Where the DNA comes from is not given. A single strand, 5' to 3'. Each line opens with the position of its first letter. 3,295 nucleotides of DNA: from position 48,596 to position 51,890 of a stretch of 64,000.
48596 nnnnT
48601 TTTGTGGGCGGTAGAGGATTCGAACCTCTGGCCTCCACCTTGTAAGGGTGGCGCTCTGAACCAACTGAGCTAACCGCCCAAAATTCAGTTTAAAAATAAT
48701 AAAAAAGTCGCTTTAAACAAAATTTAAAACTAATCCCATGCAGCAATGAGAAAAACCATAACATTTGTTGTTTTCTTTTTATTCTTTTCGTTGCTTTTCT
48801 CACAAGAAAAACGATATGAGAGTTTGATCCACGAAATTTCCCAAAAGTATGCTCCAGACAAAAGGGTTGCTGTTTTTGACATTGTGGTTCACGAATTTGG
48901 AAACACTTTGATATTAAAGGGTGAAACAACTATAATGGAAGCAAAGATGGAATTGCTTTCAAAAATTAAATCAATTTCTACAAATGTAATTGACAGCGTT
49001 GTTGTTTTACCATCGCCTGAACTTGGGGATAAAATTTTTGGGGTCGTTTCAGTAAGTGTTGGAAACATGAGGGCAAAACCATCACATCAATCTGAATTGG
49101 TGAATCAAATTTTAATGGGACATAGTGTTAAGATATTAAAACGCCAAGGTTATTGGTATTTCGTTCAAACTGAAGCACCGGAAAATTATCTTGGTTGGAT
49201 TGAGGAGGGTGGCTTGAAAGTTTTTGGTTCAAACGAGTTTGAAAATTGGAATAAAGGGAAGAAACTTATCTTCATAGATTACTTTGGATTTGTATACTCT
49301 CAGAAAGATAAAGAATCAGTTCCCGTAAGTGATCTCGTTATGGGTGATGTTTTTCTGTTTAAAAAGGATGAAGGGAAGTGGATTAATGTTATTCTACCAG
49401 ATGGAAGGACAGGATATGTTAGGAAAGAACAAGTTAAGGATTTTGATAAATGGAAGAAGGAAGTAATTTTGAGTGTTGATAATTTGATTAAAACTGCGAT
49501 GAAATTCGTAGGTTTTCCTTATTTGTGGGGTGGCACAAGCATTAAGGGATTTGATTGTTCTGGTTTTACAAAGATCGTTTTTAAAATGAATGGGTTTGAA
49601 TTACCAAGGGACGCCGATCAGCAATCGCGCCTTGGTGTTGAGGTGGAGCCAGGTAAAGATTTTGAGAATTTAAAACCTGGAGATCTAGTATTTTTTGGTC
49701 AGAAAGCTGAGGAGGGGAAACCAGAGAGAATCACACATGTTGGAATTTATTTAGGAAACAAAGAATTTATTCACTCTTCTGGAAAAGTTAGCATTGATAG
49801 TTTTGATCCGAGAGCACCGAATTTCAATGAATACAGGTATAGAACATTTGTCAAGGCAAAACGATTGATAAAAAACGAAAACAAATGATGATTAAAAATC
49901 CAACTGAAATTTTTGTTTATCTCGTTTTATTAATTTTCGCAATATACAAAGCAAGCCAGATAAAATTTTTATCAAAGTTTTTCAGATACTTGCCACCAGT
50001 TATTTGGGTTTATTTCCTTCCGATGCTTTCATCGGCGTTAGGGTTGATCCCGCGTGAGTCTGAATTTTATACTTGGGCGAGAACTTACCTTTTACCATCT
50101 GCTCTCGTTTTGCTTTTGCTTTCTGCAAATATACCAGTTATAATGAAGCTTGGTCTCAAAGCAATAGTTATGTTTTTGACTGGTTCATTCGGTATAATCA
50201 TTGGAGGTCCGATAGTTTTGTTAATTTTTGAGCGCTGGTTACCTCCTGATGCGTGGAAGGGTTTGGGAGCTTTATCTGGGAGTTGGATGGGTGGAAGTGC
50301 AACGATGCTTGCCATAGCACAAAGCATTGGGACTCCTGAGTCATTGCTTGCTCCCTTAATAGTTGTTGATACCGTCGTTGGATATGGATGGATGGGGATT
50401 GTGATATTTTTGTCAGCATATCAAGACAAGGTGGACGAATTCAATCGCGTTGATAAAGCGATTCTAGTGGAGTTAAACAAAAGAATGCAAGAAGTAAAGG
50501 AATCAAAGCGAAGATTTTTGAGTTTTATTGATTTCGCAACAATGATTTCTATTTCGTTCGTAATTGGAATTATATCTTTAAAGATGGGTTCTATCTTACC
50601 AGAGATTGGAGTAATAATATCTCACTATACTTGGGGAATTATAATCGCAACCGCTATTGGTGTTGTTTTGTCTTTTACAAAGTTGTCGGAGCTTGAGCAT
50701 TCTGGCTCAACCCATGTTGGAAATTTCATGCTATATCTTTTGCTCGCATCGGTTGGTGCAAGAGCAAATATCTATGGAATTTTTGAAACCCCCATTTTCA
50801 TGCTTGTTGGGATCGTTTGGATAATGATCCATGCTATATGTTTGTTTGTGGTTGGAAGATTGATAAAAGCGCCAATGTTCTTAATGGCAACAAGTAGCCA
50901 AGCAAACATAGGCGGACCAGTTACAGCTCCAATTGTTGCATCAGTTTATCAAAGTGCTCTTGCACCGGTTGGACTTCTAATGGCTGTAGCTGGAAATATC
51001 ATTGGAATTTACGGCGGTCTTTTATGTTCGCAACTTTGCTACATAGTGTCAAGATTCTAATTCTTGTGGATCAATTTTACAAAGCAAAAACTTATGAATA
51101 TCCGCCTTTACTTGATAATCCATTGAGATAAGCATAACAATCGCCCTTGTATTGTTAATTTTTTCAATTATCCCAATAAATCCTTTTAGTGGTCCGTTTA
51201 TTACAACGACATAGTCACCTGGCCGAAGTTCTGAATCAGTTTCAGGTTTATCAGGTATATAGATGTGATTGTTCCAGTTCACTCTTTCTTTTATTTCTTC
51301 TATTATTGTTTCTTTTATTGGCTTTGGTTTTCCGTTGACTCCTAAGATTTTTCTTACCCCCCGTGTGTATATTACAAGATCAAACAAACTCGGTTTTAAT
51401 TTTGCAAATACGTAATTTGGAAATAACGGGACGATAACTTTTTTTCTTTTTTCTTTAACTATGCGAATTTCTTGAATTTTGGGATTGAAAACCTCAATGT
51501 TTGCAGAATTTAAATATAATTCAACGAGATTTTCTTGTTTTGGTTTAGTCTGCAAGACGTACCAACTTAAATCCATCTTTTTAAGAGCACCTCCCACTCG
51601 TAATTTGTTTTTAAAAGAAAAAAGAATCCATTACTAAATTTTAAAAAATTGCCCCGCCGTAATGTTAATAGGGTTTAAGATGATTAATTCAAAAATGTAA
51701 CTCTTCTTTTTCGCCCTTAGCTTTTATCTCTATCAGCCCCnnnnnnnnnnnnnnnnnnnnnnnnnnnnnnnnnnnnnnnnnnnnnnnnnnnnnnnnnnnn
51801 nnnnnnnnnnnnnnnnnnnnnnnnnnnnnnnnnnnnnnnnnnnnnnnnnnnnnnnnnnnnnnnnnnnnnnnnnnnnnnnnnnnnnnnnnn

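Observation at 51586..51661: Three-site complementary motif system: two flagellar-regulon RNAs could pair with the RfaH-like antiterminator leader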

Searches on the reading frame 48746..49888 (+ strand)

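Call 12: search_protein_families(library=pfam, proteins=[window:48746-49888:+])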
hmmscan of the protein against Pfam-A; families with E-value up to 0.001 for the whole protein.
window:48746-49888:+ (380 aa): 4 families
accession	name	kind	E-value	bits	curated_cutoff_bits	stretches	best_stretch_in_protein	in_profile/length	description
PF00877.26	NLPC_P60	-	2.7e-26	92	23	1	256-354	1-92/105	NlpC/P60 family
PF08239.17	SH3_3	-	1.6e-15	57.4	27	1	105-157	2-53/54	Bacterial SH3 domain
PF18348.7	SH3_16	-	4.6e-13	49.2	25.8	1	108-155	1-47/49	Bacterial dipeptidyl-peptidase Sh3 domain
PF06347.19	SH3_4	-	8.1e-05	22.8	24.1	0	106-155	5-52/56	Bacterial SH3 domain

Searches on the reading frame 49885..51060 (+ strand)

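Call 9: search_protein_families(library=pfam, proteins=[window:49885-51060:+])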
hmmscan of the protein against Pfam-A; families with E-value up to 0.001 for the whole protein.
window:49885-51060:+ (391 aa): 1 family
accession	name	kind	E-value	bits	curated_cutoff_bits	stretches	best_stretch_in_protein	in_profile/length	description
PF05684.17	DUF819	-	9e-84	282.1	27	1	24-383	13-374/379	Protein of unknown function (DUF819)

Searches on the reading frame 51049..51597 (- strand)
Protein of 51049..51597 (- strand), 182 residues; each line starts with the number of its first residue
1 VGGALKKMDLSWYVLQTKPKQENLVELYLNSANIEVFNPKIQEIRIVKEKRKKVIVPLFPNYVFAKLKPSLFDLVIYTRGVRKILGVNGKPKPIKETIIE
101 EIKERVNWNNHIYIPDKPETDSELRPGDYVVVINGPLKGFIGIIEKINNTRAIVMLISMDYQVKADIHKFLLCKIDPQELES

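Call 9: search_protein_families(library=pfam, proteins=[window:51049-51597:-])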
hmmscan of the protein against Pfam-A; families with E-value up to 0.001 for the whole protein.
window:51049-51597:- (182 aa): 4 families
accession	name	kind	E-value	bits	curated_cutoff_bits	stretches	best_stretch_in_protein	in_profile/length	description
PF02357.24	NusG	-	4e-19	69.4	22.2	1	11-102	2-92/93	Transcription termination factor nusG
PF00467.35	KOW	-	1.2e-08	34.8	22.3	1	126-154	1-29/32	KOW motif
PF23284.2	KOW2_Spt5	-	2.6e-05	24.4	28.9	1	126-174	1-49/50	Transcription elongation factor SPT5, second KOW domain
PF23290.1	KOW5_SPT5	-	0.00037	20.4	27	1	127-156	3-32/46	Transcription elongation factor SPT5, fifth KOW domain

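Call 13: find_related_loci(query=window:51049-51576:-, collection=genome_contigs, flank=10000)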
Query window:51049-51576:- (175 aa) in genome_contigs; peptide patterns used: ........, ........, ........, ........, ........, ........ (x = any residue, [..] = any of these).
174 stretches matched a pattern; 6 encode a relative of the query (tblastn E <= 1e-3); 6 distinct loci.
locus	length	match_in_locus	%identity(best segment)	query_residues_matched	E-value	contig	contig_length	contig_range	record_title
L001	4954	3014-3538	92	1-175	3e-104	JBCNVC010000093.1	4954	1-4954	MAG: Candidatus Kryptonium sp. isolate DT_Bin_37 contig93, whole genome shotgun sequence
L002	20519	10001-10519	79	1-174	5e-91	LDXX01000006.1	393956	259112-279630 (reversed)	MAG: Candidatus Kryptonium thompsonii isolate JGI-4 2599192412, whole genome shotgun sequence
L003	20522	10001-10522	76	1-174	9e-89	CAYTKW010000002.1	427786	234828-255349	MAG TPA_asm: uncultured Bacteroidota bacterium isolate binchicken_co30_42 genome assembly, contig: NODE_13_length_427786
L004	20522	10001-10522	71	1-174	1e-85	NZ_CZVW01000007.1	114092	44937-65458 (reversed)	Candidatus Chrysopegis kryptomonas strain JGI-23, whole genome shotgun sequence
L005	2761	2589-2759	79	1-57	2e-25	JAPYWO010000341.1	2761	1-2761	MAG: Candidatus Thermokryptus sp. isolate RSWP10 scaffold_7898_c1, whole genome shotgun sequence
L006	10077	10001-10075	84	1-25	1e-8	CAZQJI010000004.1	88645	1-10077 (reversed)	MAG TPA_asm: uncultured Bacteroidota bacterium isolate binchicken_co71_50 genome assembly, contig: NODE_93_length_88645_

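Call 23: search_protein_families(library=ncbifam, proteins=[window:51049-51576:-])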
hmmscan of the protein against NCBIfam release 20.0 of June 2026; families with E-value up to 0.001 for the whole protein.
window:51049-51576:- (175 aa): 6 families
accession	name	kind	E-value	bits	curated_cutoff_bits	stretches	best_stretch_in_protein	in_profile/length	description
NF033644.1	antiterm_UpxY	subfamily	3.1e-27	95.5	100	1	5-162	1-161/164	UpxY family transcription antiterminator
TIGR01955.1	RfaH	equivalog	2.5e-25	89.3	144.5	1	5-158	1-151/159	transcription/translation regulatory transformer protein RfaH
NF006534.0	PRK09014.1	equivalog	3.6e-21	75.7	124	1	4-160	3-154/162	transcription/translation regulatory transformer protein RfaH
NF033641.1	antiterm_LoaP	exception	2.8e-15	56.8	125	1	5-149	1-148/166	antiterminator LoaP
TIGR00922.1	nusG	equivalog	6.5e-15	55.4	135.7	1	5-147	1-149/172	transcription termination/antitermination protein NusG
TIGR01956.2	NusG_myco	equivalog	8.9e-07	28.7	150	0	51-148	86-217/239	transcription termination/antitermination protein NusG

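Call 45: find_related_loci(query=window:51049-51576:-, collection=metagenome_contigs, flank=6000)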
Query window:51049-51576:- (175 aa) in metagenome_contigs; peptide patterns used: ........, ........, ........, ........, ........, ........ (x = any residue, [..] = any of these).
301 stretches matched a pattern; 7 encode a relative of the query (tblastn E <= 1e-3); 7 distinct loci.
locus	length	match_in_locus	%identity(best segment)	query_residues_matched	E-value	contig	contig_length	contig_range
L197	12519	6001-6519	79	1-174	4e-91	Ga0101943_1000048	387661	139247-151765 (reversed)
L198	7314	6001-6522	71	1-174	1e-85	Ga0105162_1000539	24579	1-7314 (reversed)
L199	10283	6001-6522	71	1-174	6e-84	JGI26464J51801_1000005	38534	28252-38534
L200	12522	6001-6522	71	1-174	3e-83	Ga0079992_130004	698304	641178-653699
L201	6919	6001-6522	71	1-174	2e-82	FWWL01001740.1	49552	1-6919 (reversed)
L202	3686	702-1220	75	1-174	1e-82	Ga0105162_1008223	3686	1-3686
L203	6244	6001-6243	84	1-81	3e-40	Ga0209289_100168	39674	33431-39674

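Call 50: search_protein_families(library=pfam, proteins=[L004:10778-11857:+, L004:11865-12938:+, L004:12901-13386:+, L004:13398-14156:+, L004:14693-15388:+, L004:15407-16039:+, L004:16044-17768:+, L004:17783-18313:+, L004:18387-19268:+, L004:19715-20509:+])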
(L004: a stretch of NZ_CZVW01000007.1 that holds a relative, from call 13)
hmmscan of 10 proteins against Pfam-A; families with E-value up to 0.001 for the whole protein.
L004:10778-11857:+ (359 aa): 4 families
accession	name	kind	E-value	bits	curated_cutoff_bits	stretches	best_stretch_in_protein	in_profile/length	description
PF07478.18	Dala_Dala_lig_C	-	4.9e-38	131.1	24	1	144-349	10-203/204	D-ala D-ala ligase C-terminus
PF01071.24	GARS_A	-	1.8e-07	31.6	27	1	128-232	2-110/194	Phosphoribosylglycinamide synthetase, ATP-grasp (A) domain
PF02655.19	ATP-grasp_3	-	6.4e-06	26.8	23.2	1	128-316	3-155/160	ATP-grasp domain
PF13535.11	ATP-grasp_4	-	0.00015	21.8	27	0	162-258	2-109/160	ATP-grasp domain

L004:11865-12938:+ (357 aa): 7 families
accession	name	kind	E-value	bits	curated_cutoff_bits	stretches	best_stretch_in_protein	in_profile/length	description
PF07478.18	Dala_Dala_lig_C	-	1.9e-33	116.1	24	1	139-340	7-201/204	D-ala D-ala ligase C-terminus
PF08443.16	RimK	-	1.6e-07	31.5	21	0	273-319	127-171/188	RimK-like ATP-grasp domain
PF02655.19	ATP-grasp_3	-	2.5e-07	31.3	23.2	1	125-314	2-156/160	ATP-grasp domain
PF13535.11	ATP-grasp_4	-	4.4e-07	30.1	27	1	160-237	2-91/160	ATP-grasp domain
PF01071.24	GARS_A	-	1.2e-05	25.6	27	1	126-222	2-102/194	Phosphoribosylglycinamide synthetase, ATP-grasp (A) domain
PF14397.11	ATPgrasp_ST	-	3.1e-05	23.8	31.4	1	276-318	217-259/278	Sugar-transfer associated ATP-grasp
PF03133.20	TTL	-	3.6e-05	23.5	20.1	1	276-320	219-264/292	Tubulin-tyrosine ligase family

L004:12901-13386:+ (161 aa): 5 families
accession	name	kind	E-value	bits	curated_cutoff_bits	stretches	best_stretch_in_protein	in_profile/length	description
PF13508.13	Acetyltransf_7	-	4.4e-14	53.1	27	1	52-139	3-83/84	Acetyltransferase (GNAT) domain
PF00583.31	Acetyltransf_1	-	1.9e-13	51.1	20.7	1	43-138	24-116/116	Acetyltransferase (GNAT) family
PF13673.13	Acetyltransf_10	-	7.5e-11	42.5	23.6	1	28-143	5-112/128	Acetyltransferase (GNAT) domain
PF13420.13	Acetyltransf_4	-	1.2e-06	29.1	24.3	1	7-152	1-148/155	Acetyltransferase (GNAT) domain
PF14542.12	Acetyltransf_CG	-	0.00051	20.5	30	0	58-115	5-60/80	GCN5-related N-acetyl-transferase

L004:13398-14156:+ (252 aa): 2 families
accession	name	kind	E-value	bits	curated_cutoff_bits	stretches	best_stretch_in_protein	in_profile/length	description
PF04055.27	Radical_SAM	-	4.6e-16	59.9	29.5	1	99-246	3-158/166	Radical SAM superfamily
PF13353.11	Fer4_12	-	1e-05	26.3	22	1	97-173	9-86/137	4Fe-4S single cluster domain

L004:14693-15388:+ (231 aa): 1 family
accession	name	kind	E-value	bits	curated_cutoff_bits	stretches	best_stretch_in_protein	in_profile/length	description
PF13505.12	OMP_b-brl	-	5.7e-06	27.1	28.7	1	64-203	41-157/175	Outer membrane protein beta-barrel domain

L004:15407-16039:+ (210 aa): 1 family
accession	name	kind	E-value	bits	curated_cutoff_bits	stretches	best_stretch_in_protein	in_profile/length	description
PF01569.27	PAP2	-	3.7e-05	23.9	27.2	1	140-198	52-118/130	PAP2 superfamily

L004:16044-17768:+ (574 aa): 4 families
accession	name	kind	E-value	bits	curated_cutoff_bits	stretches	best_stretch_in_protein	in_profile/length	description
PF14716.13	HHH_8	-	2.5e-21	76.2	30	1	1-76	1-73/73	Helix-hairpin-helix domain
PF02811.25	PHP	-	7.3e-14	52.9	26.4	1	340-454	2-112/164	PHP domain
PF14520.12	HHH_5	-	2.8e-11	44.2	27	1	92-147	3-56/57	Helix-hairpin-helix domain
PF14791.11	DNA_pol_B_thumb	-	1.6e-10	41.1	25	1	255-314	2-63/63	DNA polymerase beta thumb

L004:17783-18313:+ (176 aa): 0 families

L004:18387-19268:+ (293 aa): 1 family
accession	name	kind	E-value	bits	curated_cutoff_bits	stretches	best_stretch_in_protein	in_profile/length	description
PF02569.21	Pantoate_ligase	-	1.1e-112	376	20.7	1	13-289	2-267/268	Pantoate-beta-alanine ligase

L004:19715-20509:+ (264 aa): 4 families
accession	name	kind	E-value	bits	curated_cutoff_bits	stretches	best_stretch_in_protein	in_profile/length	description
PF00483.29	NTP_transferase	-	6.8e-24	85.2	21.2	1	16-238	2-229/245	Nucleotidyl transferase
PF12804.13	NTP_transf_3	-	4.2e-17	63.2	27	1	17-146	2-124/160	MobA-like NTP transferase domain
PF01128.25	IspD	-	1e-06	29.1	27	1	15-149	2-132/221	2-C-methyl-D-erythritol 4-phosphate cytidylyltransferase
PF02348.25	CTP_transf_3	-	1.3e-06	28.9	22.6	1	33-248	15-200/217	Cytidylyltransferase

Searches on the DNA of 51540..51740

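Call 61: search_rna_families(source=window, start=51540, end=51740, threshold=evalue, max_evalue=5)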
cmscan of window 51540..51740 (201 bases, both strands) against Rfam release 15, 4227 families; matches with E-value up to 5: 1.
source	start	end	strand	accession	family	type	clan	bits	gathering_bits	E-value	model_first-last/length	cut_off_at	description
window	51622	51697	-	RF02895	S414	Gene; sRNA;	-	15.3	45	3.4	1-175/175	no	Staphylococcus sRNA 414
